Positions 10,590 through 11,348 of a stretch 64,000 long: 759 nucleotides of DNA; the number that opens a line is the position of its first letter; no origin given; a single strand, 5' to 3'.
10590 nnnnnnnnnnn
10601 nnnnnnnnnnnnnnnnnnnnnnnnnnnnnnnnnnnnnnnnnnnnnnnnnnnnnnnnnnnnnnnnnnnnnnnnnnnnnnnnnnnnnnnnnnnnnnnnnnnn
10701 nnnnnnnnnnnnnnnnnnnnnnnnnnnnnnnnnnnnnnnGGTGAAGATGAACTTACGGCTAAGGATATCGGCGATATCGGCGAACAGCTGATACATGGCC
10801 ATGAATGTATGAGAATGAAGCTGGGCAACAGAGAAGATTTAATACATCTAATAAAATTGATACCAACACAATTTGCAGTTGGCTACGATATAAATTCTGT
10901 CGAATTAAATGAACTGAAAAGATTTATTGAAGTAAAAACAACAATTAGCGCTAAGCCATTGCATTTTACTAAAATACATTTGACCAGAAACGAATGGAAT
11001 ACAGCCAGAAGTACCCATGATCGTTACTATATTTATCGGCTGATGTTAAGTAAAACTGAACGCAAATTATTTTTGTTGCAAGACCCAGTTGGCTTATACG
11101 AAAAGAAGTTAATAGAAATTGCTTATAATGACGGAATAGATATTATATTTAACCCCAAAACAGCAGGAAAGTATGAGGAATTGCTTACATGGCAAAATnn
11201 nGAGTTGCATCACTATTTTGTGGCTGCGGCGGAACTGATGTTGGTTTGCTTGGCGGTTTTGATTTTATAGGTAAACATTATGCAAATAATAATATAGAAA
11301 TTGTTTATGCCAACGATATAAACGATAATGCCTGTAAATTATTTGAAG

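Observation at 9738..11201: Candidate novel restriction endonuclease with an unassigned 330-aa N-terminal region (possible DNA-recognition module)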

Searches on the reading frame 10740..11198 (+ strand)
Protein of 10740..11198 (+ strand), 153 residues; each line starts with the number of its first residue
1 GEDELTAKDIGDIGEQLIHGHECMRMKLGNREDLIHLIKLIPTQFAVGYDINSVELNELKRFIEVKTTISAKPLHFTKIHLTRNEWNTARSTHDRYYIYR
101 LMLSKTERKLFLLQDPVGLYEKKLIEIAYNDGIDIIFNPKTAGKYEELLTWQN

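Call 70: search_solved_structures(query=window:10740-11198:+, max_evalue=10)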
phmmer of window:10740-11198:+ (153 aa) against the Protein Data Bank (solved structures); distinct sequences matched with E-value up to 10: 1.
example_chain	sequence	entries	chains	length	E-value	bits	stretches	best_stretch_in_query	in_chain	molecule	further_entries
4o66_A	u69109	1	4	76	0.51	13.4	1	20-74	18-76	SWI/SNF-related matrix-associated actin-dependent regulator of chromatin subfamily A-like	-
